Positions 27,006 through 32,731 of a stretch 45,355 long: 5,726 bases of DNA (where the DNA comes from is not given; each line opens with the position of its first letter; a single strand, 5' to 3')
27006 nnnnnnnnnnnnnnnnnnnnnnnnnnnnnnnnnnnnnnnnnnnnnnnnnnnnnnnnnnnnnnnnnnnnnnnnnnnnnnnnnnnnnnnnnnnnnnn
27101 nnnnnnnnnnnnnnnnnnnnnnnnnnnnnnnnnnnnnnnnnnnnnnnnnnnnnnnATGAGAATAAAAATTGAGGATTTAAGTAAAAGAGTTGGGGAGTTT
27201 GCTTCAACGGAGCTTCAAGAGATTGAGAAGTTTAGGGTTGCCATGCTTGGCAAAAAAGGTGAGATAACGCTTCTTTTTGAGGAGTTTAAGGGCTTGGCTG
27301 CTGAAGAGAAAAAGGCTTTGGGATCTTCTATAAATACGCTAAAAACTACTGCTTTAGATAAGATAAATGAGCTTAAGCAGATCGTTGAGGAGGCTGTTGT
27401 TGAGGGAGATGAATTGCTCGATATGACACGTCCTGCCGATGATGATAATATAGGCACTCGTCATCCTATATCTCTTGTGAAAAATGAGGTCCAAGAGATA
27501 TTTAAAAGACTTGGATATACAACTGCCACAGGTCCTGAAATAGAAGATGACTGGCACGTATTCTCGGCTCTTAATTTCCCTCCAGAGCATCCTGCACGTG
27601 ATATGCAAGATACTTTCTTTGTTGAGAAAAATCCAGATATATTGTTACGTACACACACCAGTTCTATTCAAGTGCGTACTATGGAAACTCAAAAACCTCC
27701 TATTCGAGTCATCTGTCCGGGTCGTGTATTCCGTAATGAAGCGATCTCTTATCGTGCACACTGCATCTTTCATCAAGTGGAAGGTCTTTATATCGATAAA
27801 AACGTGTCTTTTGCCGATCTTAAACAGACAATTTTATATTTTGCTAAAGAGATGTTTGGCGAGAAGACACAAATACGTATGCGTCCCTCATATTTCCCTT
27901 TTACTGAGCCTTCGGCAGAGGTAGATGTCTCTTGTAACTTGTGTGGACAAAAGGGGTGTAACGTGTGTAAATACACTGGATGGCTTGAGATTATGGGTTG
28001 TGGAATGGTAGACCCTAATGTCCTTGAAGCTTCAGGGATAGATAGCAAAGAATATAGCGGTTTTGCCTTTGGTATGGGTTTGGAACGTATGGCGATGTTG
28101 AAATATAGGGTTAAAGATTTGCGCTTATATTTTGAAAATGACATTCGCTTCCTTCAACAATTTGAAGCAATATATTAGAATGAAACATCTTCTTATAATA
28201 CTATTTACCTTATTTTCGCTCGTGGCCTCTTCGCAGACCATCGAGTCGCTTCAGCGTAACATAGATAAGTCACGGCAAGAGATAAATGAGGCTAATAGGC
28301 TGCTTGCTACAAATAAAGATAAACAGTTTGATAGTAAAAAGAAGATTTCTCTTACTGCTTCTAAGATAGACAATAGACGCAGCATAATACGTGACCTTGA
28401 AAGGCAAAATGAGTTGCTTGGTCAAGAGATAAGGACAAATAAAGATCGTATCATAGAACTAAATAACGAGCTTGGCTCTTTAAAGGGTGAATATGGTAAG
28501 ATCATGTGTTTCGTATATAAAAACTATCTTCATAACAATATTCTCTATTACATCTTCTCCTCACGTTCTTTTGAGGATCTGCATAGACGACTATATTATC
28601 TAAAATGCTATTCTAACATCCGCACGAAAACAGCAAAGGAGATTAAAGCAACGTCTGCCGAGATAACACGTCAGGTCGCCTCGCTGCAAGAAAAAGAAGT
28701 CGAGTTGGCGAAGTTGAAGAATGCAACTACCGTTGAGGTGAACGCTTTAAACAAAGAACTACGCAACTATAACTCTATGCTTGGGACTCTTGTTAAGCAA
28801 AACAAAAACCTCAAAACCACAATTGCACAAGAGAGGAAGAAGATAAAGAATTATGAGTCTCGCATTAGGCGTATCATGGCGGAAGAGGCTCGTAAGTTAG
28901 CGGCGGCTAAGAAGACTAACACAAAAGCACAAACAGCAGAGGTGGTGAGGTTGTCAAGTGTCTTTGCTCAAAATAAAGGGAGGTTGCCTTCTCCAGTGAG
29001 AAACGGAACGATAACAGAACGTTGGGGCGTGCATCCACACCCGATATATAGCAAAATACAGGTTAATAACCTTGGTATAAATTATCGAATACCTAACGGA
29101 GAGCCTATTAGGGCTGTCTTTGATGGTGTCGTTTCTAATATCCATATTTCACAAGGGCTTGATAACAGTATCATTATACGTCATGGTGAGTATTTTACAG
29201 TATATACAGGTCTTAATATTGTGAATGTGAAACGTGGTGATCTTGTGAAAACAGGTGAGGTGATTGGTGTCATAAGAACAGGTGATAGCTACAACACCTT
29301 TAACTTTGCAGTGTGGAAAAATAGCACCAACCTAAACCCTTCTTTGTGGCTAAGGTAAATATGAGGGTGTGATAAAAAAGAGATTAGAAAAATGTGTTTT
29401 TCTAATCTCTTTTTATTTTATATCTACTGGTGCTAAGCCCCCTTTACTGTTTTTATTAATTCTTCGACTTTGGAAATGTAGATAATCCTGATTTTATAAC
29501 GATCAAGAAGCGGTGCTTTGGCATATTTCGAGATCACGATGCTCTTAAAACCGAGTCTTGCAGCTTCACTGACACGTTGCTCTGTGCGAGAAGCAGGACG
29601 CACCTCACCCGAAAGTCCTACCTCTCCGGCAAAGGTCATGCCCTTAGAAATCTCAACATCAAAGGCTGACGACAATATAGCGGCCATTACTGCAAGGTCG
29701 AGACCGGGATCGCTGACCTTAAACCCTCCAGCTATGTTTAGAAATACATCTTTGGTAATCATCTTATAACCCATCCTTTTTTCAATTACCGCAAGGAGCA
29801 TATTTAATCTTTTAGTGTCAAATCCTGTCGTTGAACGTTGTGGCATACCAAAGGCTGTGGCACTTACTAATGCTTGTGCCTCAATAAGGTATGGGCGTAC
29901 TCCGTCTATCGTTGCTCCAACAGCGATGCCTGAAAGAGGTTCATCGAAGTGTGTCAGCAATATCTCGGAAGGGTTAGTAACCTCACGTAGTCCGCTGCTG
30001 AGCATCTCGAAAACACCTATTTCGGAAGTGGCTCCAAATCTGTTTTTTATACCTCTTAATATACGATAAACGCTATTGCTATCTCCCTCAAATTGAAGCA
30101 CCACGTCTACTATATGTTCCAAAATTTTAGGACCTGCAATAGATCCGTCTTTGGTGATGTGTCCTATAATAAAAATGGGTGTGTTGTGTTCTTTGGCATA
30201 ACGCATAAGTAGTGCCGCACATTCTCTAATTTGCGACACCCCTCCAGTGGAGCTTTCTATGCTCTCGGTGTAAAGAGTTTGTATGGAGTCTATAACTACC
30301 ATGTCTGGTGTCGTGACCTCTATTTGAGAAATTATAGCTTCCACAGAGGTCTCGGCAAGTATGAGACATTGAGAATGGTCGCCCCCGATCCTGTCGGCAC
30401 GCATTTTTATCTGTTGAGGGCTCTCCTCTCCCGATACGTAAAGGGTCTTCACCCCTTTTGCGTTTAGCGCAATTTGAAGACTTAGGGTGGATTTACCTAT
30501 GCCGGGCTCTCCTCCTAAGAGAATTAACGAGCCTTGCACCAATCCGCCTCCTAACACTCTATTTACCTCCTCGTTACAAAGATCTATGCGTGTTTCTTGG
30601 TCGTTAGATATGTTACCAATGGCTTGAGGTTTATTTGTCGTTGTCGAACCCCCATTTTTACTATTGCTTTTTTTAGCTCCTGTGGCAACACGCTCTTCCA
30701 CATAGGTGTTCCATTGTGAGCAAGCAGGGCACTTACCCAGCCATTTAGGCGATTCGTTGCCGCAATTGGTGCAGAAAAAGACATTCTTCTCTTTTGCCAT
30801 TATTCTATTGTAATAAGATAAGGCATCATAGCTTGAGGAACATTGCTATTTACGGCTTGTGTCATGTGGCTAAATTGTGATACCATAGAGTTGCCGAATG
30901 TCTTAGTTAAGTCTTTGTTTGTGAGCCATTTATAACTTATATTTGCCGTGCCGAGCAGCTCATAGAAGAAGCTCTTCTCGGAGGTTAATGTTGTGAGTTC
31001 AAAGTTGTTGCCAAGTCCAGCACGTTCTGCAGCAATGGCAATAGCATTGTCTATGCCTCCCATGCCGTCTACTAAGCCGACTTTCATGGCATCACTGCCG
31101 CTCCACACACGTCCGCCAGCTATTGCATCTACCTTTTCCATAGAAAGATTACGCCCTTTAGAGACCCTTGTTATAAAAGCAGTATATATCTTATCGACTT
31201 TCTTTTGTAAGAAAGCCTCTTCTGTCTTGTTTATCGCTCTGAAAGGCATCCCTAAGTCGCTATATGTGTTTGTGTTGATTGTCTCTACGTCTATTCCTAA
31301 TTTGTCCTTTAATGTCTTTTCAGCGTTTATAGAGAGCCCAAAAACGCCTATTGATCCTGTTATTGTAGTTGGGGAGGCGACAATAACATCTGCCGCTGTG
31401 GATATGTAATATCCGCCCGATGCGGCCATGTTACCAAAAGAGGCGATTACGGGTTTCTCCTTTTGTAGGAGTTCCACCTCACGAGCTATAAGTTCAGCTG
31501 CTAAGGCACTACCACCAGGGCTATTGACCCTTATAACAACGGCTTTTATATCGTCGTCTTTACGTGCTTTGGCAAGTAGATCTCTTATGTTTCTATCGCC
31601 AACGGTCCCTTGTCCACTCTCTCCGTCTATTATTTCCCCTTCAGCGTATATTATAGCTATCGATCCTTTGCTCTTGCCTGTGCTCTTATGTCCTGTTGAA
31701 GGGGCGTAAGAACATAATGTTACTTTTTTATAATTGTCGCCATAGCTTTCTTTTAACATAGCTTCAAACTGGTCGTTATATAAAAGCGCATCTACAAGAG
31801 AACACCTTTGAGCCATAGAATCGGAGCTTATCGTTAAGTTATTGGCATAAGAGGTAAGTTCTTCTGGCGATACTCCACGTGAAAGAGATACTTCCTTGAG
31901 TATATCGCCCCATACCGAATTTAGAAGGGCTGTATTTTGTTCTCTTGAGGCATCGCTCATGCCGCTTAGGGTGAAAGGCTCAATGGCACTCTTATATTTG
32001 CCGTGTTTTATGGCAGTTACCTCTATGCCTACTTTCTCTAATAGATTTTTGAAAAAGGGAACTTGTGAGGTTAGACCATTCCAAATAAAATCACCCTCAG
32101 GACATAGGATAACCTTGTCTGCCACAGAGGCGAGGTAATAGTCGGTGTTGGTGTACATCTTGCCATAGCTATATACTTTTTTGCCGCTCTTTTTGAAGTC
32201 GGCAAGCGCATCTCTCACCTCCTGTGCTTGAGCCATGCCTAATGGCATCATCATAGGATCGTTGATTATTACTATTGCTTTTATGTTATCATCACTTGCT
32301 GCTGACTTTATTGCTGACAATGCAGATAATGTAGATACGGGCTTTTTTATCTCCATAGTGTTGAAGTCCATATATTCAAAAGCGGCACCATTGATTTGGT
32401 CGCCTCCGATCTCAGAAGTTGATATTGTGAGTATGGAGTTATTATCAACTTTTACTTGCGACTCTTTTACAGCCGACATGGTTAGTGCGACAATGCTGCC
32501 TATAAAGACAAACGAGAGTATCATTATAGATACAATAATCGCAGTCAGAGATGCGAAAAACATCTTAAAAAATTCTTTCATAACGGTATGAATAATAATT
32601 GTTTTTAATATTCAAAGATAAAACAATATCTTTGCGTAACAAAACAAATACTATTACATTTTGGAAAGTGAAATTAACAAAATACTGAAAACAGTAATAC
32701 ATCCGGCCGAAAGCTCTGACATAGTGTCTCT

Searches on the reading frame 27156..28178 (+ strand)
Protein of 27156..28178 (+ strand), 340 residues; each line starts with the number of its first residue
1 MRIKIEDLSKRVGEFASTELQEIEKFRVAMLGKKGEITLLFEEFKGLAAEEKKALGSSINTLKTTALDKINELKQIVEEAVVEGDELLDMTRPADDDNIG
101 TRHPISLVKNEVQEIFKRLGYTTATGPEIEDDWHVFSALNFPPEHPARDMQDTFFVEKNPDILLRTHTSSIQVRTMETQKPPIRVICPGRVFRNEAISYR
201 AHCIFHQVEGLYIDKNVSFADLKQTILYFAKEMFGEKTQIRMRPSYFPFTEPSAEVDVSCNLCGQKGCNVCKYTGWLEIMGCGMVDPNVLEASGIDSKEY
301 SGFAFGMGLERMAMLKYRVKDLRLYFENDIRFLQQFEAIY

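Call 9: search_protein_families(library=pfam, proteins=[window:27156-28178:+], max_evalue=0.00001)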
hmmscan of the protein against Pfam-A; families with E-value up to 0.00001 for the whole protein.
window:27156-28178:+ (340 aa): 2 families
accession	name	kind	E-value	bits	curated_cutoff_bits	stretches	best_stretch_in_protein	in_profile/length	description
PF01409.25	tRNA-synt_2d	-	2.7e-98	328.8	19.8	1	89-336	3-246/246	tRNA synthetases class II core domain (F)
PF02912.23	Phe_tRNA-synt_N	-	1.1e-16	61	22.3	1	19-80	2-63/69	Aminoacyl tRNA synthetase class II, N-terminal domain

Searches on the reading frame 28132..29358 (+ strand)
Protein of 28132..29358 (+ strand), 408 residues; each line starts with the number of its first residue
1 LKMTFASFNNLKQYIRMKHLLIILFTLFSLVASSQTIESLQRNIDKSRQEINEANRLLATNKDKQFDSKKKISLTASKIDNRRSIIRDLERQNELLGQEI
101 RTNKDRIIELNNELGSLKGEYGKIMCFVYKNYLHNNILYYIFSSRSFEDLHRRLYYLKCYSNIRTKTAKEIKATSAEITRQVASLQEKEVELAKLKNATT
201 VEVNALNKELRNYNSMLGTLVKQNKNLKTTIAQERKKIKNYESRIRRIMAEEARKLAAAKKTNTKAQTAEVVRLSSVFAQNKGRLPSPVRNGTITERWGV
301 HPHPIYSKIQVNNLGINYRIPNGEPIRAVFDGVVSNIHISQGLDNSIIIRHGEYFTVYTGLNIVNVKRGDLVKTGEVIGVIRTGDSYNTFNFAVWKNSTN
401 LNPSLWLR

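Call 10: search_protein_families(library=pfam, proteins=[window:28132-29358:+], max_evalue=0.00001)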
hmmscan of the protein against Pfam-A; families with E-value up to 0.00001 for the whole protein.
window:28132-29358:+ (408 aa): 1 family
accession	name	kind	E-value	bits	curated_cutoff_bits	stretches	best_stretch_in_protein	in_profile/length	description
PF01551.29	Peptidase_M23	-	7.7e-17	61.7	28.7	1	313-403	3-96/96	Peptidase family M23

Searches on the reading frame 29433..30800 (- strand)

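Call 10: search_protein_families(library=pfam, proteins=[window:29433-30800:-], max_evalue=0.00001)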
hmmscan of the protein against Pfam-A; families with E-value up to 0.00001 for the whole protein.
window:29433-30800:- (455 aa): 5 families
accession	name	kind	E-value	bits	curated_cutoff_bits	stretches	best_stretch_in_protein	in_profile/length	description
PF06745.19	ATPase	-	2.9e-16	60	26.6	1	79-143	8-75/231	KaiC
PF13481.12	AAA_25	-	6.4e-13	49.2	27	1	77-219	20-194/195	AAA domain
PF18073.7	Zn_ribbon_LapB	-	1.8e-09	37.6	25.7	1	10-34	3-27/28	Rubredoxin metal binding domain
PF13541.12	ChlI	-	2.2e-09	37.7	27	1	337-425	31-119/121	Subunit ChlI of Mg-chelatase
PF03796.21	DnaB_C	-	4.4e-08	33.3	27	0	85-134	14-66/255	DnaB-like helicase C terminal domain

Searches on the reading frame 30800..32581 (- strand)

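Call 10: search_protein_families(library=pfam, proteins=[window:30800-32581:-], max_evalue=0.00001)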
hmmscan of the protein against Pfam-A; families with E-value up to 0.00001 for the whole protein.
window:30800-32581:- (593 aa): 1 family
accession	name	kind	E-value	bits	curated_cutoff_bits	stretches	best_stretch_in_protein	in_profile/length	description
PF01343.23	Peptidase_S49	-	9.5e-76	253.4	24.9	2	371-523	2-153/154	Peptidase family S49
